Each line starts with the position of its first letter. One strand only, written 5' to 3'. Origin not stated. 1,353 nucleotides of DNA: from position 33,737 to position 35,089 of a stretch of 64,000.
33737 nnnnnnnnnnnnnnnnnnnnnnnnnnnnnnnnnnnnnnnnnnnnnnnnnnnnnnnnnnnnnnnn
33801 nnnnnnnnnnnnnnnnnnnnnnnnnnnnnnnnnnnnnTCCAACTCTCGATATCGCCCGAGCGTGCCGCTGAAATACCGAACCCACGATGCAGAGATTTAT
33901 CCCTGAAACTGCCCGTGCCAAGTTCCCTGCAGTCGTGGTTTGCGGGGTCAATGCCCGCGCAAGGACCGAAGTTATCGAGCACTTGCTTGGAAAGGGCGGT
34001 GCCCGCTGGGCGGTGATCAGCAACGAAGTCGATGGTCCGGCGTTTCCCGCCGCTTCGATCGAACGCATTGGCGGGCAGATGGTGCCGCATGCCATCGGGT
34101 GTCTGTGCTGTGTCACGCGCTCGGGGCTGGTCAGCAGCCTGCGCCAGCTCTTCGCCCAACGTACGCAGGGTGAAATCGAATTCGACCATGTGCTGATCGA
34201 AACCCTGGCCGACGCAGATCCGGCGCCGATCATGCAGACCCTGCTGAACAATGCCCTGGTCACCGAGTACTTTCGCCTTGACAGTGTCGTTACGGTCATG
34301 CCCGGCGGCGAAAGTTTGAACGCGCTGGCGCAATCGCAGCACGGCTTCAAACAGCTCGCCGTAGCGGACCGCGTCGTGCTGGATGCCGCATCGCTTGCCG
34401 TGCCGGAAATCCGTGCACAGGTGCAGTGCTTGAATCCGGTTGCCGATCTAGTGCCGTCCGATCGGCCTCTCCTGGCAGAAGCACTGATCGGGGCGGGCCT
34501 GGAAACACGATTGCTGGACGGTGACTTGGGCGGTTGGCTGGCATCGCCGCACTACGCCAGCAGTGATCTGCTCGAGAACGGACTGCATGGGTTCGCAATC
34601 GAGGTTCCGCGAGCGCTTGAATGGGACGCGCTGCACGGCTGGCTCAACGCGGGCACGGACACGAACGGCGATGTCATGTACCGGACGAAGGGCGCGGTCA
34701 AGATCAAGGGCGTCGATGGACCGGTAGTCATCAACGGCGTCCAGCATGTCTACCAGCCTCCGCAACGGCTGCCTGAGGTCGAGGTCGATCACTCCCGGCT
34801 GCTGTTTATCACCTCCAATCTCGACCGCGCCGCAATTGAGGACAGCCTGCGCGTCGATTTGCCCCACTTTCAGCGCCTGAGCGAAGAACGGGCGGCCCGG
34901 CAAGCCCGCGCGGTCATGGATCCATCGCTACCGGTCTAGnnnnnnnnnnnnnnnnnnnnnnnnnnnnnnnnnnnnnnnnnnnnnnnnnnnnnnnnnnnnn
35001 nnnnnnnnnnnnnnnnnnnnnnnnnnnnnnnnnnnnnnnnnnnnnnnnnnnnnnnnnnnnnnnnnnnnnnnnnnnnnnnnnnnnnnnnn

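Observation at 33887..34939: COG0523 paralog that keeps the CxCC metal motif but has lost Walker A, ExxG and NKxD GTPase motifs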

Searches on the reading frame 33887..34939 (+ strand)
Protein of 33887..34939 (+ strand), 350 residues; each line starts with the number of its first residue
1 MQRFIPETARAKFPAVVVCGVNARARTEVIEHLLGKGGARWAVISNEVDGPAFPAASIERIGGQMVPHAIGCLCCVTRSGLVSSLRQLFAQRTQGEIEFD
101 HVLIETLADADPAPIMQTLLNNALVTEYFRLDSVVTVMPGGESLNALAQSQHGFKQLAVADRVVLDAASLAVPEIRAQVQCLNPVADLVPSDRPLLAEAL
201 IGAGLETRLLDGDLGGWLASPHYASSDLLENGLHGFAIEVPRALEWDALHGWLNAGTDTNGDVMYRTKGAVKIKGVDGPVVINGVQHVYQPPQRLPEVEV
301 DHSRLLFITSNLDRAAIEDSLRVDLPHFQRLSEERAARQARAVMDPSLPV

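Call 3: search_protein_families(library=pfam, proteins=[window:33887-34939:+], max_evalue=0.01)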
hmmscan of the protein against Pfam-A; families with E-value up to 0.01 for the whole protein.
window:33887-34939:+ (350 aa): 2 families
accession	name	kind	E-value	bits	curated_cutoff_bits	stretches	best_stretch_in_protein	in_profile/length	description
PF02492.25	cobW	-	3.3e-17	63.1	20.7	1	16-172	3-157/180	CobW/HypB/UreG, nucleotide-binding domain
PF07683.19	CobW_C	-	3.8e-15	55.9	22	1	235-322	3-91/94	Cobalamin synthesis protein cobW C-terminal domain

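Call 4: search_protein_families(library=ncbifam, proteins=[window:33887-34939:+], max_evalue=0.01)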
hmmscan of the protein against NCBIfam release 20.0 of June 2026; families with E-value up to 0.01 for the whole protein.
window:33887-34939:+ (350 aa): 3 families
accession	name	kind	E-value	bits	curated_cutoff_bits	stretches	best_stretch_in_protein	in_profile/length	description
NF008578.0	PRK11537.1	equivalog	2.3e-23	82.9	361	1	16-319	7-311/318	GTPase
TIGR02475.1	CobW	equivalog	7.3e-15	54.7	332.1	1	11-140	2-133/342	cobalamin biosynthesis protein CobW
NF038288.1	chaper_GTP_ZigA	equivalog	5.6e-09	35.4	600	1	14-148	2-143/390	zinc metallochaperone GTPase ZigA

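Call 6: search_solved_structures(query=window:33887-34939:+, max_evalue=0.01, show_alignments=3)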
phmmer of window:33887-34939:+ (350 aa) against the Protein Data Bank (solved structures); distinct sequences matched with E-value up to 0.01: 2.
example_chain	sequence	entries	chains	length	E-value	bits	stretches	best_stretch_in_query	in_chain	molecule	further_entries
1nij_A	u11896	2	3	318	7.1e-16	61.4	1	18-314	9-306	Hypothetical protein yjiA | Uncharacterized GTP-binding protein YjiA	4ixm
4ixn_A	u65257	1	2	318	1.5e-13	53.7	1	18-314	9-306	Uncharacterized GTP-binding protein YjiA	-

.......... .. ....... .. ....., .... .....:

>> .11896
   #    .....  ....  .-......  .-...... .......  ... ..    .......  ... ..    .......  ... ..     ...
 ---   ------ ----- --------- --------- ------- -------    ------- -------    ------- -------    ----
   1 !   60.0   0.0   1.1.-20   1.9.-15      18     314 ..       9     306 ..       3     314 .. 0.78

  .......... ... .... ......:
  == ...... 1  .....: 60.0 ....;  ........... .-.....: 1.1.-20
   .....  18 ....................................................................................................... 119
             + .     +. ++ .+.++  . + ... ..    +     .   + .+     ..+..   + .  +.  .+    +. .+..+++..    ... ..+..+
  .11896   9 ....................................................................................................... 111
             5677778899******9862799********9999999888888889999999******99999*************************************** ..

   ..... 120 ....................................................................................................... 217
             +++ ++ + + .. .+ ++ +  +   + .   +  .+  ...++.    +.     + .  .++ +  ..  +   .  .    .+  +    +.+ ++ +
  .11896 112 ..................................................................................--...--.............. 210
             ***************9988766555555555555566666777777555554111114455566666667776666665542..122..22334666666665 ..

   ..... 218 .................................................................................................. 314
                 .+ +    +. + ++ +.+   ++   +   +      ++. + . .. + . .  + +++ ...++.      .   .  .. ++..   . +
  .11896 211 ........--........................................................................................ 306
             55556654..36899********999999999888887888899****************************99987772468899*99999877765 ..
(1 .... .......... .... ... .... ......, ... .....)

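Call 7: find_homologous_proteins(query=window:33887-34939:+, max_evalue=0.00001)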
Query window:33887-34939:+ (350 aa): 980 proteins with E <= 0.00001 among 8000 candidates; the best 120 are listed.
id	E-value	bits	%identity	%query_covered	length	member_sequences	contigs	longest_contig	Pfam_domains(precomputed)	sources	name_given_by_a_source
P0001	1.4e-219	746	95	100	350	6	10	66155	PF02492.26,PF07683.20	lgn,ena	-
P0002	7.9e-217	737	94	100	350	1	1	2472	PF02492.26,PF07683.20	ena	-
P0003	5.3e-207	705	89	100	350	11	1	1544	PF02492.26,PF07683.20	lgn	-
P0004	1.1e-200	684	87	100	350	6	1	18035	PF02492.26,PF07683.20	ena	-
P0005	1.3e-197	674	85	100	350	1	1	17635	PF02492.26,PF07683.20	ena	-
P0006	7.0e-181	619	79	100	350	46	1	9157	PF02492.26,PF07683.20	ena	-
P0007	8.5e-181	618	79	100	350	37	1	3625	PF02492.26,PF07683.20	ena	-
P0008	2.8e-180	617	78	100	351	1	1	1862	PF02492.26,PF07683.20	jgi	-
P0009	5.0e-180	616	77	100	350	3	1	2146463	PF02492.26,PF07683.20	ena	-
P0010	2.0e-178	611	78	100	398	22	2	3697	PF02492.26,PF07683.20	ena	-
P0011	2.7e-178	610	77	100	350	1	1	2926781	PF02492.26,PF07683.20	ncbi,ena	-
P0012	3.8e-176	603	77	100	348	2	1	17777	PF02492.26,PF07683.20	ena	-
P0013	1.6e-174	598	75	100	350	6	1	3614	PF02492.26,PF07683.20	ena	-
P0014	2.0e-174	598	75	100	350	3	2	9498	PF02492.26,PF07683.20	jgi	-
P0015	2.0e-174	598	76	100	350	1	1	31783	PF02492.26,PF07683.20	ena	-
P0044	6.1e-134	464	58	100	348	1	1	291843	PF02492.26,PF07683.20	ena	-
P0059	3.6e-74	268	43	100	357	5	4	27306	PF02492.26,PF07683.20,PF13191.13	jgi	jgi:G3E family GTPase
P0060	5.1e-74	267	42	100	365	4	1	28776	PF02492.26,PF07683.20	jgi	jgi:G3E family GTPase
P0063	5.3e-72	261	42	100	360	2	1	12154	PF02492.26,PF07683.20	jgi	-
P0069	8.7e-63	231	41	100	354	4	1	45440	PF02492.26,PF07683.20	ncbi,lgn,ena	-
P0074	4.4e-43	166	35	88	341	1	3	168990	PF02492.26,PF07683.20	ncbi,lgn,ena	-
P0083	9.2e-41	158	33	90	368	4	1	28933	PF02492.26,PF07683.20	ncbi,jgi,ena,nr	ncbi:MAG TPA: GTP-binding protein [Alphaproteobacteria bacterium]|nr:GTP-binding protein [Alphaprote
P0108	8.6e-39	152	31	91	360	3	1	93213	PF02492.26,PF07683.20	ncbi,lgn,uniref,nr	ncbi:Putative metal chaperone [Caenispirillum salinarum AK4]|uniref:Putative metal chaperone n=1 Tax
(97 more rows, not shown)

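Call 10: find_encoding_contigs(protein=P0011, flank=8000, max_places=2)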
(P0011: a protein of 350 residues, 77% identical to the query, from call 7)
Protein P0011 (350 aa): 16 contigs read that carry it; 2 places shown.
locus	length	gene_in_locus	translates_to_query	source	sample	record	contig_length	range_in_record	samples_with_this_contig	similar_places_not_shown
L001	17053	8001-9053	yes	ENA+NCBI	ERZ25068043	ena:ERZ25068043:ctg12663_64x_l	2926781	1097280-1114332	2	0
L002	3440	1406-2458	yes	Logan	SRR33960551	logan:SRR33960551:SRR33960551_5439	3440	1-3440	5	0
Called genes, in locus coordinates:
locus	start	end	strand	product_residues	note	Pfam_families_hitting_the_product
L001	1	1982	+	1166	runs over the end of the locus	PF16656:Pur_ac_phosph_N (faint), PF00041:fn3, PF25059:FN3_DSCAM-DSCAML_C (weak)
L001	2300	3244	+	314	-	PF05598:DUF772, PF01609:DDE_Tnp_1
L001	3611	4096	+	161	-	-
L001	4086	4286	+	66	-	-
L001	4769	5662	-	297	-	PF01297:ZnuA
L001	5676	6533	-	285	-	PF00950:ABC-3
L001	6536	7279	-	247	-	PF00005:ABC_tran, PF13304:AAA_21 (faint)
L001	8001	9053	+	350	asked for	PF02492:cobW, PF07683:CobW_C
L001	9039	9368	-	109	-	PF01850:PIN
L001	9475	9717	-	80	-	PF19891:DUF6364 (weak)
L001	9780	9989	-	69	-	-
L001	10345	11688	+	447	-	PF02492:cobW, PF07683:CobW_C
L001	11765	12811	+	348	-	PF00400:WD40 (faint), PF12894:ANAPC4_WD40 (faint), PF24807:WD40_CDC20-Fz (faint), PF24817:WD40_WDHD1_1st (faint), PF25168:Beta-prop_WDR36-Utp21_2nd (faint), PF23381:Beta-prop_IFT122_1st, PF25173:Beta-prop_WDR3_1st, PF25175:Beta-prop_WDR5 (weak), +6 more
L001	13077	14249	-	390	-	PF04199:Cyclase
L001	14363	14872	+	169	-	PF01475:FUR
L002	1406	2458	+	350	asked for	PF02492:cobW, PF07683:CobW_C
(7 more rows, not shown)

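Call 11: find_encoding_contigs(protein=P0044, flank=8000, max_places=2)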
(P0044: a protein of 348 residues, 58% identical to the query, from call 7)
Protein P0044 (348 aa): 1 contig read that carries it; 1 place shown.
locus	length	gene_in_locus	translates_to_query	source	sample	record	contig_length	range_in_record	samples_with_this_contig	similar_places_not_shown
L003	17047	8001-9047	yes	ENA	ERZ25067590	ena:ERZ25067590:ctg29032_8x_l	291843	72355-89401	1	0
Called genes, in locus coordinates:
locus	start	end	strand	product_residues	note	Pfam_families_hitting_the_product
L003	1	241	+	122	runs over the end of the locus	PF13340:DUF4096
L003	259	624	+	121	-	-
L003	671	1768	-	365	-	PF02492:cobW, PF07683:CobW_C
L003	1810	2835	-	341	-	PF01297:ZnuA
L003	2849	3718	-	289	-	PF00950:ABC-3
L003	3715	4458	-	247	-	PF00005:ABC_tran, PF02463:SMC_N (faint), PF13476:AAA_23 (weak), PF13555:AAA_29 (weak), PF13604:AAA_30 (faint), PF13304:AAA_21 (weak)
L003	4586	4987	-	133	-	PF01475:FUR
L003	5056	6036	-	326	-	PF01032:FecCD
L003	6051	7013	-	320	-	PF01497:Peripla_BP_2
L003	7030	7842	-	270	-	PF00005:ABC_tran, PF13304:AAA_21 (faint)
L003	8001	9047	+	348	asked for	PF02492:cobW, PF07683:CobW_C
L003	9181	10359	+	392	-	PF04199:Cyclase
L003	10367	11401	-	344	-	PF24817:WD40_WDHD1_1st, PF25175:Beta-prop_WDR5, PF24814:WD40_Prp19, PF25173:Beta-prop_WDR3_1st, PF23381:Beta-prop_IFT122_1st, PF25168:Beta-prop_WDR36-Utp21_2nd (weak), PF25174:Beta-prop_THOC3, PF25460:Beta-prop_Aladin (weak), +12 more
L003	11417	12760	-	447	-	PF02492:cobW, PF07683:CobW_C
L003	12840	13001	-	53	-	-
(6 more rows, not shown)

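Call 12: find_encoding_contigs(protein=P0059, flank=8000, max_places=2)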
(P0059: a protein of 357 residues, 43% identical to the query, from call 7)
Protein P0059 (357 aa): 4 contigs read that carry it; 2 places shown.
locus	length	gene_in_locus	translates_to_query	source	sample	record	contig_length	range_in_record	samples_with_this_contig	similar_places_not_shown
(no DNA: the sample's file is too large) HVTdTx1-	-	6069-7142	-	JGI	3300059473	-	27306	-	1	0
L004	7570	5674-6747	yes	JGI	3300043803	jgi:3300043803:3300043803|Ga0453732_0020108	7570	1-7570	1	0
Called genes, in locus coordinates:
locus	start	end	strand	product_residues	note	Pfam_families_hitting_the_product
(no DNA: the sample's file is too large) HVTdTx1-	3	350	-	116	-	?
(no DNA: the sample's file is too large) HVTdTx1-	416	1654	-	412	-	PF12704:MacB_PCD, PF02687:FtsX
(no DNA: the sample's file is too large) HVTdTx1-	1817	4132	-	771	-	PF00561:Abhydrolase_1 (weak), PF12146:Hydrolase_4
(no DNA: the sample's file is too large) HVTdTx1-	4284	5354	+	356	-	PF02628:COX15-CtaA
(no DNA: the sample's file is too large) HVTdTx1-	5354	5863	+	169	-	PF00583:Acetyltransf_1, PF13673:Acetyltransf_10 (weak), PF13508:Acetyltransf_7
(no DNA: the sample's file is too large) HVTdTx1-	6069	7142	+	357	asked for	PF13191:AAA_16 (faint), PF02492:cobW, PF07683:CobW_C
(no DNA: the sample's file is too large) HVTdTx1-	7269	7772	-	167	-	PF01475:FUR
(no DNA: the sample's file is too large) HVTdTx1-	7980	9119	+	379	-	PF10399:UCR_Fe-S_N (faint), PF04199:Cyclase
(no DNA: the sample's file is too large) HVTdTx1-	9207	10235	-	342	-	PF24807:WD40_CDC20-Fz (faint), PF23381:Beta-prop_IFT122_1st, PF25174:Beta-prop_THOC3, PF24817:WD40_WDHD1_1st (weak), PF25175:Beta-prop_WDR5, PF23383:Beta-prop_IFT140_1st (weak), PF23414:Beta-prop_EML_2 (weak), PF25173:Beta-prop_WDR3_1st (weak), +9 more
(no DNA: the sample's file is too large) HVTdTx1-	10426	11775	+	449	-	PF02492:cobW, PF07683:CobW_C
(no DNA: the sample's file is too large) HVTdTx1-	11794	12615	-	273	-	PF03824:NicO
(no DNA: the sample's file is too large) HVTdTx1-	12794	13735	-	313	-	PF00126:HTH_1, PF03466:LysR_substrate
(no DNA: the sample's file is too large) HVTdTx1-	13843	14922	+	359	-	PF00180:Iso_dh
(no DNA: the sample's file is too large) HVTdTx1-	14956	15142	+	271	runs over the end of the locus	PF00702:Hydrolase, PF13419:HAD_2 (weak), PF13242:Hydrolase_like (weak)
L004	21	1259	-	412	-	PF12704:MacB_PCD, PF02687:FtsX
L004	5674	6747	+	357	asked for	PF13191:AAA_16 (faint), PF02492:cobW, PF07683:CobW_C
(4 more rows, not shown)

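Call 39: search_protein_representatives(alignment_id=A2)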
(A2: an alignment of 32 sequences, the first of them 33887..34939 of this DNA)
Query: 32 sequences, 350 profile positions. Proteins with E-value up to 0.001 (for the whole library): 13628; up to 1e-10: 6009; up to 1e-30: 1105. The best 150 are listed.
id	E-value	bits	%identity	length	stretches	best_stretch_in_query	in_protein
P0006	1.8e-168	576.7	-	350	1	1-350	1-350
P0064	3.1e-140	483.9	-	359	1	1-350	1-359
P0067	1.6e-137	474.9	-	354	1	1-350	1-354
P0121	5.0e-121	420.7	-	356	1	1-350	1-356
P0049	1.8e-113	395.9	-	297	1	1-259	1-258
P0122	1.9e-106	372.7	-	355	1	1-350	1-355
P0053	1.1e-86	307.7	-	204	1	148-350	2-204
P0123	5.6e-68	246.2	-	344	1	1-317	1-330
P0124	9.1e-68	245.5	-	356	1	1-323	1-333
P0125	5.6e-64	233.1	-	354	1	9-322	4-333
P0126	8.4e-63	229.2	-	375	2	7-230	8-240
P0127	8.9e-62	225.8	-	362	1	4-325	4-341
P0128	7.0e-60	219.6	-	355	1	5-322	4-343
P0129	7.8e-60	219.4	-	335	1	9-322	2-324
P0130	9.0e-60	219.2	-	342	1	11-320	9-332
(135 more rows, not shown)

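Call 42: find_encoding_contigs(protein=P0069, flank=10000, max_places=2)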
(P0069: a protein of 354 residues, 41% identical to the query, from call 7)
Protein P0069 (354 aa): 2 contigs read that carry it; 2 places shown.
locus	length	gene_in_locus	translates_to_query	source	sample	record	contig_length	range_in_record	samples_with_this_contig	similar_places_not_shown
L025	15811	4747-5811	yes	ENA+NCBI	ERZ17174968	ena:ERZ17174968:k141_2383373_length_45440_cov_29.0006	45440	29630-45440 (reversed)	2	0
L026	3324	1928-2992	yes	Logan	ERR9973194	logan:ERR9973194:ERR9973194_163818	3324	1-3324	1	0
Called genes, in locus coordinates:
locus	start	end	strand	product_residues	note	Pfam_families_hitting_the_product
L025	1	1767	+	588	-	?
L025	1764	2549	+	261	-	PF09955:DUF2189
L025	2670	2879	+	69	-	PF10981:DUF2788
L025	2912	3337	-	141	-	-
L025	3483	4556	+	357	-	PF02628:COX15-CtaA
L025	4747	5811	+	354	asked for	PF02492:cobW, PF07683:CobW_C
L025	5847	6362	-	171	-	PF01475:FUR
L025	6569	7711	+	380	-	PF04199:Cyclase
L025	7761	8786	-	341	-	PF12894:ANAPC4_WD40 (faint), PF23393:Beta-prop_WDR90_POC16_2nd (faint), PF23414:Beta-prop_EML_2 (faint), PF24807:WD40_CDC20-Fz (faint), PF24817:WD40_WDHD1_1st (faint), PF23381:Beta-prop_IFT122_1st, PF25174:Beta-prop_THOC3, PF24814:WD40_Prp19 (weak), +6 more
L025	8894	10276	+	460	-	PF02492:cobW, PF07683:CobW_C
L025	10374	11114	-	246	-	PF03824:NicO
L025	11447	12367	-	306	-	PF00126:HTH_1, PF03466:LysR_substrate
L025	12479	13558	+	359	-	PF00180:Iso_dh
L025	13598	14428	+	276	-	PF00702:Hydrolase, PF13419:HAD_2 (weak)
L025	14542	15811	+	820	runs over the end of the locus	PF04851:ResIII (weak), PF00270:DEAD, PF00271:Helicase_C, PF22982:WHD_HRQ1, PF09369:MZB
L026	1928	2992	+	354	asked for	PF02492:cobW, PF07683:CobW_C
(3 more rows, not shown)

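Call 43: find_encoding_contigs(protein=P0060, flank=10000, max_places=2)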
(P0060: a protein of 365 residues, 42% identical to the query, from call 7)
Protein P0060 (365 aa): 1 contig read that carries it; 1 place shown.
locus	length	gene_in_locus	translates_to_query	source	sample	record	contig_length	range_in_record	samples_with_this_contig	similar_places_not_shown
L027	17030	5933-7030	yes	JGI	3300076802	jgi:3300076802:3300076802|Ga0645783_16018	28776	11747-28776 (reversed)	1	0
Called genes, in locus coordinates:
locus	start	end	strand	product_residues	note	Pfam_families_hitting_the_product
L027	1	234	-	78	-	?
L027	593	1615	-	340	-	-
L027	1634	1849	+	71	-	-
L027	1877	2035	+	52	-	-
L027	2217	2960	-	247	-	PF01210:NAD_Gly3P_dh_N (faint), PF02737:3HCDH_N, PF03446:NAD_binding_2 (weak)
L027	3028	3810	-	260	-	PF00106:adh_short, PF08659:KR, PF13561:adh_short_C2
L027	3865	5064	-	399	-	-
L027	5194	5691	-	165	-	PF01475:FUR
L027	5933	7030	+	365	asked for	PF02492:cobW, PF07683:CobW_C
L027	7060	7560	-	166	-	PF01475:FUR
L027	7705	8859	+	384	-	PF04199:Cyclase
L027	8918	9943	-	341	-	PF25174:Beta-prop_THOC3, PF23381:Beta-prop_IFT122_1st, PF23414:Beta-prop_EML_2, PF25174:Beta-prop_THOC3, PF24814:WD40_Prp19, PF25173:Beta-prop_WDR3_1st, PF25175:Beta-prop_WDR5, PF24807:WD40_CDC20-Fz, +15 more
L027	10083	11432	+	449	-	PF02492:cobW, PF07683:CobW_C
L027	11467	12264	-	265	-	PF03824:NicO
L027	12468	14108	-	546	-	PF13433:Peripla_BP_5, PF13458:Peripla_BP_6, PF01094:ANF_receptor (weak)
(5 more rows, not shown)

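Call 44: find_encoding_contigs(protein=P0063, flank=10000, max_places=2)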
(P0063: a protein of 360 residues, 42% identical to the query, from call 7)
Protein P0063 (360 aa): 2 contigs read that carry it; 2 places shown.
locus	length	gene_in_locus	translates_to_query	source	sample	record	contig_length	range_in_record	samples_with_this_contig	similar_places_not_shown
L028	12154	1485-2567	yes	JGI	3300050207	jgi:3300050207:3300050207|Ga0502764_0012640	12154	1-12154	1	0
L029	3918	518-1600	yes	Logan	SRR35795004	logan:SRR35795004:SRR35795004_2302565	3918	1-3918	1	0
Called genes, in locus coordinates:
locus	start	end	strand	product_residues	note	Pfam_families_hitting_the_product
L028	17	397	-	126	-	PF03203:MerC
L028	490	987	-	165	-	PF01475:FUR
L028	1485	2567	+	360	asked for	PF02492:cobW, PF07683:CobW_C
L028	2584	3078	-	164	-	PF01475:FUR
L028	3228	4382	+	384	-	PF04199:Cyclase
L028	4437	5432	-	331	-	PF23414:Beta-prop_EML_2 (weak), PF23381:Beta-prop_IFT122_1st, PF25174:Beta-prop_THOC3, PF23414:Beta-prop_EML_2, PF24780:WD40_MABP1-WDR62_1st, PF25173:Beta-prop_WDR3_1st, PF25175:Beta-prop_WDR5, PF24807:WD40_CDC20-Fz, +14 more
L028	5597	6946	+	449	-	PF00009:GTP_EFTU (faint), PF02492:cobW, PF07683:CobW_C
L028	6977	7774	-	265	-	PF03824:NicO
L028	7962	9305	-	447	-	PF13433:Peripla_BP_5, PF13458:Peripla_BP_6, PF01094:ANF_receptor (weak)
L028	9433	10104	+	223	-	PF00814:TsaD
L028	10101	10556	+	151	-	PF00583:Acetyltransf_1, PF13673:Acetyltransf_10, PF13508:Acetyltransf_7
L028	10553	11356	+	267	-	PF03167:UDG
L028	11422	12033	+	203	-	PF04011:LemA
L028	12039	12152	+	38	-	?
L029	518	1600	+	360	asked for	PF02492:cobW, PF07683:CobW_C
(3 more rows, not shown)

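Call 45: predict_structure(alignment_id=A2)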
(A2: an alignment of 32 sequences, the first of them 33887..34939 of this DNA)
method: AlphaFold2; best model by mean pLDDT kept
length: 350 residues; sequences in the alignment: 32
mean_pLDDT: 90.2   pTM: 0.90
mean pLDDT of the five models: 90.2, 89.8, 89.3, 88.5, 87.7
residues with pLDDT >= 90: 261; 70-90: 71; 50-70: 16; < 50: 2
segments of 3 or more residues with pLDDT < 50: none
pLDDT, mean of each block of 10 residues (from residue 1): 93 97 94 86 94 93 74 59 94 95 95 92 88 93 84 95 94 90 93 92 95 92 76 91 94 90 93 96 92 93 94 93 94 91 79
secondary structure, 60 per line:
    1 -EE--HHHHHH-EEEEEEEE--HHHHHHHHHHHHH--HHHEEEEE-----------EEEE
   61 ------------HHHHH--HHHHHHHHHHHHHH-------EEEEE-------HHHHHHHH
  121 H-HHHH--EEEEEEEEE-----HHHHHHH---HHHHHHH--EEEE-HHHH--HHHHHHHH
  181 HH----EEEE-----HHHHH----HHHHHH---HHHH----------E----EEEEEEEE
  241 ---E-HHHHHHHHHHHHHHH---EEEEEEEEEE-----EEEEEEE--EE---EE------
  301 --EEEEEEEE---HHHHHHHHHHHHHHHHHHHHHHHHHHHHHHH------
elements in order: H6-11 E13-20 H23-35 E41-45 E57-60 H73-77 H80-93 E101-105 H113-121 H123-126 E129-137 H143-149 H153-159 E162-165 H167-170 H173-182 E187-190 H196-200 H205-210 H214-217 E233-240 H246-260 E264-273 E279-285 E303-310 H314-344

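Call 50: fold_search(model_id=the predicted structure, library=pdb)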
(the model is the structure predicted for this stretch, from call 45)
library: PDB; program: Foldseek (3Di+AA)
matches with E <= 10: 1383; with E <= 0.001: 8
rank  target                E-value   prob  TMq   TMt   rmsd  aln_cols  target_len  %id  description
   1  4ixm_A                7.8e-18  1.00  0.65  0.71   4.1       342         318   18  Crystal structure of Zn(II)-bound YjiA GTPase from E. coli (released 2013-02-27)
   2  4ixn_A                1.5e-16  1.00  0.65  0.71   4.1       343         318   19  Crystal Structure of Zn(II)-bound E37A,C66A,C67A triple mutant YjiA GTPase (released 2013-02-27)
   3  1nij                  2.2e-16  1.00  0.60  0.66   8.1       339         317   20  YJIA PROTEIN (released 2003-06-24)
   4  5l3r_A                4.4e-04  1.00  0.31  0.38   9.0       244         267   13  Structure of the GTPase heterodimer of chloroplast SRP54 and FtsY from Arabidopsis thaliana (released 2016-06-08)
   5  4hi0_E                4.7e-04  1.00  0.33  0.54   6.2       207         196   15  Crystal Structure of Helicobacter pylori Urease Accessory Protein UreF/H/G complex (released 2013-10-16)
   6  4lps_A                6.3e-04  1.00  0.35  0.53   6.6       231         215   13  Crystal structure of HypB from Helicobacter pylori in complex with nickel (released 2013-12-18)
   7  2hf8_B                7.5e-04  1.00  0.29  0.45   8.8       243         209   12  Crystal structure of HypB from Methanocaldococcus jannaschii in the triphosphate form, in complex with zinc (released 2006-07-04)
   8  5l3s_D                8.5e-04  0.99  0.29  0.36  10.3       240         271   14  Structure of the GTPase heterodimer of crenarchaeal SRP54 and FtsY (released 2016-06-08)
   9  5l3s_H                1.1e-03  0.98  0.29  0.35  10.2       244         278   13  Structure of the GTPase heterodimer of crenarchaeal SRP54 and FtsY (released 2016-06-08)
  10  2q9b_A                1.2e-03  0.99  0.30  0.34   9.3       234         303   17  Structure of FTSY:GMPPNP Complex (released 2007-07-03)
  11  6cy5_A                1.2e-03  0.99  0.30  0.32   8.9       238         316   13  Crystal structure of Signal recognition particle receptor FtsY from Elizabethkingia anophelis in complex with GDP (released 2018-05-02)
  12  3p32                  1.6e-03  0.99  0.31  0.35   7.8       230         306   16  Hydrolysis of GTP to GDP by an MCM-associated and MeaB- and MMAA-like G-protein from Mycobacterium tuberculosis (released 2010-11-10)
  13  6cy5_B                1.7e-03  0.98  0.30  0.32   8.9       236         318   14  Crystal structure of Signal recognition particle receptor FtsY from Elizabethkingia anophelis in complex with GDP (released 2018-05-02)
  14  9b9k_B                1.9e-03  0.28  0.18  0.18  16.3       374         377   11  Integrin alpha-5 beta-1 in complex with MINT1526A Fab (released 2025-02-05)
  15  2hf8_A                2.1e-03  1.00  0.32  0.50   6.6       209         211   14  Crystal structure of HypB from Methanocaldococcus jannaschii in the triphosphate form, in complex with zinc (released 2006-07-04)
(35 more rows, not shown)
